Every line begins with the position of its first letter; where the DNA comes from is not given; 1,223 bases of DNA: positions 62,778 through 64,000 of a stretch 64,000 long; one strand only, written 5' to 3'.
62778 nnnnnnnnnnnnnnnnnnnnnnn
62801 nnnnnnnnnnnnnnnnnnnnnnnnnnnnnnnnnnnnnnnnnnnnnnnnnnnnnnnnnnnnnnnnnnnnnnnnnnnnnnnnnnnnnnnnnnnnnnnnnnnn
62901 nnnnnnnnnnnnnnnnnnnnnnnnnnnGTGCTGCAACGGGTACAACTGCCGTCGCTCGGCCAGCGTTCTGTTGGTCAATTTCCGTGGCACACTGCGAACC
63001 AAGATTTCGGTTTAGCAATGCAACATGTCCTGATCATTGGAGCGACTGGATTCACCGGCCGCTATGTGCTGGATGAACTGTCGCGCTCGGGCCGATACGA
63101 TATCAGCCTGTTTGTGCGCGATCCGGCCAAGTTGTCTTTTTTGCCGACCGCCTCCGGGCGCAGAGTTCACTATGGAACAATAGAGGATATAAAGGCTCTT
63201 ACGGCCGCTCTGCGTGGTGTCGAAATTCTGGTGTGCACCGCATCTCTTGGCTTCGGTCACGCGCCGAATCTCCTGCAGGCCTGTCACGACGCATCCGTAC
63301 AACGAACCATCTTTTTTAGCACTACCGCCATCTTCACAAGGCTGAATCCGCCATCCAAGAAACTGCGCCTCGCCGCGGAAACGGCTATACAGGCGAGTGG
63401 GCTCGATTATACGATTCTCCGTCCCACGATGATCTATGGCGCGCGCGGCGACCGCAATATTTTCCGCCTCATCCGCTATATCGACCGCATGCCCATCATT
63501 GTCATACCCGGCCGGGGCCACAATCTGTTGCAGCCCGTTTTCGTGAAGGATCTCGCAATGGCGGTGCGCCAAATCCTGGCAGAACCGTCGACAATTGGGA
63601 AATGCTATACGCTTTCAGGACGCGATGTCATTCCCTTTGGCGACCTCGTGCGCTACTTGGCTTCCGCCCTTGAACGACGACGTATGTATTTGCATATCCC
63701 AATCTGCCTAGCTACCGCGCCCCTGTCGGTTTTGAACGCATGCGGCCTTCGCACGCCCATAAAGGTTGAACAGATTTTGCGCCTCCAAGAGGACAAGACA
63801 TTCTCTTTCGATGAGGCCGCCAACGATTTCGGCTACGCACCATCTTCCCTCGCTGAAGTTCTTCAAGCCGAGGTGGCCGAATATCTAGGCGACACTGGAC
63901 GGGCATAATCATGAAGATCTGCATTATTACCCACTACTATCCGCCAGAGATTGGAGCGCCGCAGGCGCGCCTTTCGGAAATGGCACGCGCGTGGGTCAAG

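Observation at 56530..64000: Abrupt compositional break: a glycan-modification island at about 45-55% GC abuts the 70% GC core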

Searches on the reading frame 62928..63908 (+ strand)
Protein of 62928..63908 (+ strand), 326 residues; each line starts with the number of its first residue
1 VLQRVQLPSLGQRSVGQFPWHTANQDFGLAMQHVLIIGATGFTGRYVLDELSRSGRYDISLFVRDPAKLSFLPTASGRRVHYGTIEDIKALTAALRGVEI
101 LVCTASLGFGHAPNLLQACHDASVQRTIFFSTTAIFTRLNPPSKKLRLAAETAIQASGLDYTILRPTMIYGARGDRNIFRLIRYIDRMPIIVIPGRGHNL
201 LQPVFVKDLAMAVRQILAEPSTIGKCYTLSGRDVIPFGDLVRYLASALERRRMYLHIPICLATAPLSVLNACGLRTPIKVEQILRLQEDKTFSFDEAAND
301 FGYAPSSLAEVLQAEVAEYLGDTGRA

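Call 6: search_protein_families(library=pfam, proteins=[window:62928-63908:+])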
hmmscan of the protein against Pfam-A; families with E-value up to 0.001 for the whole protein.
window:62928-63908:+ (326 aa): 5 families
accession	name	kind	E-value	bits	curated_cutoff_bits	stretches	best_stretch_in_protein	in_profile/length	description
PF13460.12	NAD_binding_10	-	1.6e-21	77.4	27.2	1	38-170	1-147/184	NAD(P)H-binding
PF01370.27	Epimerase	-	2.9e-16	60.1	20.9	1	34-223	1-231/240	NAD dependent epimerase/dehydratase family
PF01073.25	3Beta_HSD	-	2.2e-10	40.4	22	1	35-127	1-111/280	3-beta hydroxysteroid dehydrogenase/isomerase family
PF05368.20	NmrA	-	1.5e-07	31.8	27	1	32-259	3-245/298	NmrA-like family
PF03435.24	Sacchrp_dh_NADP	-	2.1e-06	28.5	25.1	1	34-124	1-93/129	Saccharopine dehydrogenase NADP binding domain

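Call 13: find_encoding_contigs(protein=window:63018-63908:+, flank=10000, max_places=4)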
Protein window:63018-63908:+ (296 aa): 9 contigs read that carry it; 4 places shown.
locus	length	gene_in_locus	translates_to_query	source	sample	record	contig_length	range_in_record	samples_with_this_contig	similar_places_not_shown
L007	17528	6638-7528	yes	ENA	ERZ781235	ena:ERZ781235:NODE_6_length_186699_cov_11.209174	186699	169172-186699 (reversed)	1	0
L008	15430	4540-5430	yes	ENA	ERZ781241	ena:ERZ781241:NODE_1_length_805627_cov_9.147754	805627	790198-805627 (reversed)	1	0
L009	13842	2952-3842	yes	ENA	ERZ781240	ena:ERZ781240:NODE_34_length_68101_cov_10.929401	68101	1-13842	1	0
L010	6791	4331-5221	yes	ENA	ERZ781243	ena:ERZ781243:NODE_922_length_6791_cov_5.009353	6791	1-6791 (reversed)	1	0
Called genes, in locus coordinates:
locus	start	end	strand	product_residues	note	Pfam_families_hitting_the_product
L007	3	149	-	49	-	?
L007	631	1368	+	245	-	PF13489:Methyltransf_23 (weak), PF13847:Methyltransf_31 (weak), PF13649:Methyltransf_25 (faint)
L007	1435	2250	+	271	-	PF13489:Methyltransf_23, PF01209:Ubie_methyltran, PF02353:CMAS (weak), PF06325:PrmA (weak), PF13847:Methyltransf_31, PF08241:Methyltransf_11, PF08242:Methyltransf_12, PF13649:Methyltransf_25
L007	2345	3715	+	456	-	PF00501:AMP-binding (weak), PF27533:CapK_C (weak)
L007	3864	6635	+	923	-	PF00534:Glycos_transf_1, PF13692:Glyco_trans_1_4, PF16889:Hepar_II_III_N, PF07940:Hepar_II_III_C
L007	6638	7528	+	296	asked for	PF01073:3Beta_HSD (faint), PF01370:Epimerase, PF03435:Sacchrp_dh_NADP (weak), PF05368:NmrA, PF13460:NAD_binding_10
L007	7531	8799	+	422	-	PF13439:Glyco_transf_4, PF13579:Glyco_trans_4_4, PF00534:Glycos_transf_1, PF13692:Glyco_trans_1_4, PF13524:Glyco_trans_1_2 (weak)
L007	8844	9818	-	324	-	PF00534:Glycos_transf_1, PF13692:Glyco_trans_1_4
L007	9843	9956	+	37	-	-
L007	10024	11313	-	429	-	PF04932:Wzy_C (weak)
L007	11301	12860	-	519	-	PF01943:Polysacc_synt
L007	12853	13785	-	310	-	PF02706:Wzz (weak), PF13807:GNVR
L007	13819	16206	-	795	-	PF02563:Poly_export, PF10531:SLBB (weak), PF22461:SLBB_2 (weak), PF10531:SLBB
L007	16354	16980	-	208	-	-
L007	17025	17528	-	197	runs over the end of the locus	-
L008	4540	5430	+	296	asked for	PF01073:3Beta_HSD (faint), PF01370:Epimerase, PF03435:Sacchrp_dh_NADP (weak), PF05368:NmrA, PF13460:NAD_binding_10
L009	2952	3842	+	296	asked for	PF01073:3Beta_HSD (faint), PF01370:Epimerase, PF03435:Sacchrp_dh_NADP (weak), PF05368:NmrA, PF13460:NAD_binding_10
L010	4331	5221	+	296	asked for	PF01073:3Beta_HSD (faint), PF01370:Epimerase, PF03435:Sacchrp_dh_NADP (weak), PF05368:NmrA, PF13460:NAD_binding_10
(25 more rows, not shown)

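Call 27: search_protein_families(library=ncbifam, max_evalue=0.00001, proteins=[L007:13819-16206:-, L007:16354-16980:-])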
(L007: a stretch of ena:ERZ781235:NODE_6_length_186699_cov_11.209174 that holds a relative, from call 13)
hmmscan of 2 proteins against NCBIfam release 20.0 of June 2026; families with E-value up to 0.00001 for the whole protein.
L007:13819-16206:- (795 aa): 5 families
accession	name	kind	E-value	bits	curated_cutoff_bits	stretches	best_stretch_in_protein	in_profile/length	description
TIGR03028.1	EpsE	equivalog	3.4e-31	108.4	262.65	2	150-359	1-208/239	polysaccharide export protein EpsE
TIGR03027.2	pepcterm_export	equivalog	6.4e-28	97.6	180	1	150-310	2-165/169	XrtA/PEP-CTERM system exopolysaccharide export protein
NF011658.0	PRK15078.1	subfamily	4.7e-18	65.1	333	1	174-347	119-289/380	polysaccharide export protein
NF041843.1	EpsY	equivalog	8.6e-13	48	320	1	148-269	50-166/211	exopolysaccharide export protein EpsY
TIGR01959.1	nuoF_fam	equivalog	3.6e-06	25.6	558.65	0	414-447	237-271/410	NADH-quinone oxidoreductase subunit NuoF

L007:16354-16980:- (208 aa): 0 families

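Call 28: search_protein_families(library=ncbifam, max_evalue=0.00001, proteins=[window:63018-63908:+, L007:7531-8799:+, L007:8844-9974:-, L007:10024-11313:-, L007:11301-12860:-, L007:12853-13785:-])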
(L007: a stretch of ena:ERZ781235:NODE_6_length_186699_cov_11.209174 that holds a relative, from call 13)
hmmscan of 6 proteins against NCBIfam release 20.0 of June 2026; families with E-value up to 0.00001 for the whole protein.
window:63018-63908:+ (296 aa): 3 families
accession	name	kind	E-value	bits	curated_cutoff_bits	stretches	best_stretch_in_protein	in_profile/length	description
TIGR03466.1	HpnA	hypoth_equivalog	1.8e-10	40.2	367.65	0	3-76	2-73/327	hopanoid-associated sugar epimerase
NF042422.1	oxyalk_red_OleD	equivalog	7.7e-10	38.6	580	0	122-279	148-318/329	2-alkyl-3-oxoalkanoate reductase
NF042423.1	oxyalk_red_Shew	equivalog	1e-06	28.1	580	0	2-76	9-79/331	2-alkyl-3-oxoalkanoate reductase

L007:7531-8799:+ (422 aa): 16 families
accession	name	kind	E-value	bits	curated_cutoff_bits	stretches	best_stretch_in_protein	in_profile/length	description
NF007640.0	PRK10307.1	subfamily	7e-57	193.2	276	1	1-410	1-408/411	WcaI family glycosyltransferase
TIGR04063.1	stp3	hypoth_equivalog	2.4e-38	132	442.05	1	59-410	44-396/397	TIGR04063 family PEP-CTERM/XrtA system glycosyltransferase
TIGR04007.1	wcaI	equivalog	7.6e-25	87.4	800.45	1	1-372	1-376/407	colanic acid biosynthesis glycosyltransferase WcaI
TIGR03999.1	thiol_BshA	equivalog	7.5e-19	67.9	273.7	1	173-410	143-374/375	N-acetyl-alpha-D-glucosaminyl L-malate synthase BshA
TIGR03088.1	stp2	hypoth_equivalog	6.1e-17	61.7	409.05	1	183-408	145-372/374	TIGR03088 family PEP-CTERM/XrtA system glycosyltransferase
NF041876.1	EPS_EpsE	equivalog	1.2e-13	51.1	400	1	172-400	159-387/389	exopolysaccharide biosynthesis GT4 family glycosyltransferase EpsE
NF047684.1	TeichurnBiosyTuaC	equivalog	3.1e-13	49.4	550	1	173-405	163-385/391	teichuronic acid biosynthesis protein TuaC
NF053787.1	GlcN_PG_synth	equivalog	7.3e-12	44.8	480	1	170-402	139-352/361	N-acetylglucosaminyl phosphatidylglycerol synthase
NF047676.1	TeichurnBiosyTuaH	equivalog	1e-10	41.1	550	1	138-348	122-329/384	teichuronic acid biosynthesis protein TuaH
TIGR03449.1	mycothiol_MshA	equivalog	6.7e-10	38.4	462.5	1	60-390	52-385/406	D-inositol-3-phosphate glycosyltransferase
NF012028.0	PRK15484.1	subfamily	2.6e-08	33.4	618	1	171-407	136-376/380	lipopolysaccharide N-acetylglucosaminyltransferase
TIGR02149.1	glgA_Coryne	subfamily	2.6e-08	33.4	302.4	1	109-409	81-390/391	glycogen synthase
NF038298.1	EPS_HpsO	equivalog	2.1e-07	30.1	575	1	170-402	142-380/388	hormogonium polysaccharide biosynthesis glycosyltransferase HpsO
TIGR03087.1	stp1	hypoth_equivalog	3.4e-07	29.8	316.65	1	164-407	162-395/397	TIGR03087 family PEP-CTERM/XrtA system glycosyltransferase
TIGR04157.1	glyco_rSAM_CFB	subfamily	2e-06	27.1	400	1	168-405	163-405/406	TIGR04157 family glycosyltransferase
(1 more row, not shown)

L007:8844-9974:- (376 aa): 18 families
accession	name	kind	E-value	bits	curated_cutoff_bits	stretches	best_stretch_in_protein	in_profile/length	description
TIGR03088.1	stp2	hypoth_equivalog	5.1e-26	91.6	409.05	1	10-370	10-371/374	TIGR03088 family PEP-CTERM/XrtA system glycosyltransferase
NF041876.1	EPS_EpsE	equivalog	6.3e-20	71.8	400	1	134-354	165-378/389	exopolysaccharide biosynthesis GT4 family glycosyltransferase EpsE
NF038229.1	Glyco4_Geo_Pelo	equivalog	4.3e-13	49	400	1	260-372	227-336/338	GPMC system family 4 glycosyltransferase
TIGR04047.1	MSMEG_0565_glyc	hypoth_equivalog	2.2e-12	46.8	259.85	1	132-336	139-341/373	MSMEG_0565 family glycosyltransferase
TIGR02149.1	glgA_Coryne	subfamily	3.8e-12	46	302.4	1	132-360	145-378/391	glycogen synthase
TIGR03999.1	thiol_BshA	equivalog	1.5e-11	43.9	273.7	1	246-371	248-372/375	N-acetyl-alpha-D-glucosaminyl L-malate synthase BshA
TIGR04348.1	TIGR04348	equivalog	2.6e-10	39.9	300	1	172-332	125-273/310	selenoneine biosynthesis selenosugar synthase SenB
NF011726.0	PRK15179.1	equivalog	5.6e-10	38.2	733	1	270-362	591-684/694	Vi polysaccharide biosynthesis protein TviE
NF050056.1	ProtGlycPglH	equivalog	1.1e-09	37.9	600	1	6-320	5-303/354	GalNAc-alpha-(1->4)-GalNAc-alpha-(1->3)-diNAcBac-PP-undecaprenol alpha-1,4-N-acetyl-D-galactosaminyltransferase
NF007396.0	PRK09922.1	equivalog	4.5e-09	35.6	385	1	65-335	72-325/361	lipopolysaccharide 1,6-galactosyltransferase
NF053787.1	GlcN_PG_synth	equivalog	5.6e-09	35.3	480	1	260-357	251-344/361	N-acetylglucosaminyl phosphatidylglycerol synthase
NF050063.1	ProtGlycPglJ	equivalog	5.9e-09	35.6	500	1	10-300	10-295/363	N-acetylgalactosamine-N,N'-diacetylbacillosaminyl-diphospho-undecaprenol 4-alpha-N-acetylgalactosaminyltransferase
TIGR03449.1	mycothiol_MshA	equivalog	1.8e-08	33.7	462.5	1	132-354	165-386/406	D-inositol-3-phosphate glycosyltransferase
TIGR02470.1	sucr_synth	equivalog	3.4e-08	32.1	810.4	1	277-334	650-707/784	sucrose synthase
NF012034.0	PRK15490.1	equivalog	1.6e-07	30.1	813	0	261-334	463-535/578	Vi polysaccharide biosynthesis glycosyltransferase TviE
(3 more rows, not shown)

L007:10024-11313:- (429 aa): 0 families

L007:11301-12860:- (519 aa): 0 families

L007:12853-13785:- (310 aa): 2 families
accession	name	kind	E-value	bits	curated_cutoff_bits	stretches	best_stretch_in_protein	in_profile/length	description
TIGR03007.1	pepcterm_ChnLen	equivalog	2.7e-13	49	278.85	1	203-299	338-438/498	XrtA system polysaccharide chain length determinant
NF008568.0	PRK11519.1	equivalog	1.6e-07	30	1068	1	212-297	362-447/720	tyrosine-protein kinase Wzc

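Call 57: search_protein_families(library=pfam, proteins=[L007:16354-16980:-], max_evalue=0.01)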
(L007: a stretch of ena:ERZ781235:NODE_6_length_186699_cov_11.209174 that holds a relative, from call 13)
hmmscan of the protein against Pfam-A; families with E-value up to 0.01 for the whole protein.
L007:16354-16980:- (208 aa): 0 families

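Call 74: search_protein_families(library=padloc, proteins=[window:63018-63908:+, L007:7531-8799:+, L007:8844-9974:-], max_evalue=0.001)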
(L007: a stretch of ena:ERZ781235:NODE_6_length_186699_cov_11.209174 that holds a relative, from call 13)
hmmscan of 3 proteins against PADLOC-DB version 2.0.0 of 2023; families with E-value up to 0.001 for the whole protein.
window:63018-63908:+ (296 aa): 0 families

L007:7531-8799:+ (422 aa): 0 families

L007:8844-9974:- (376 aa): 0 families

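Call 75: search_protein_families(library=phrogs, proteins=[window:63018-63908:+, L007:7531-8799:+, L007:8844-9974:-], max_evalue=0.00001)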
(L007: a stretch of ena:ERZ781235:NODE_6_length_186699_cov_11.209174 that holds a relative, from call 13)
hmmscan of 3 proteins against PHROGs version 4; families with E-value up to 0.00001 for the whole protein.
window:63018-63908:+ (296 aa): 1 family
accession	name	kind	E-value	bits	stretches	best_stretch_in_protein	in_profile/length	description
phrog_540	-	DNA, RNA and nucleotide metabolism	2.6e-08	33.7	0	84-198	387-525/715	nucleotide-sugar epimerase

L007:7531-8799:+ (422 aa): 0 families

L007:8844-9974:- (376 aa): 1 family
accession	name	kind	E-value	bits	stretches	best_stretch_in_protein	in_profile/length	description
phrog_2170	-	moron, auxiliary metabolic gene and host takeover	4.8e-07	30.2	1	132-325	128-309/374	glycosyltransferase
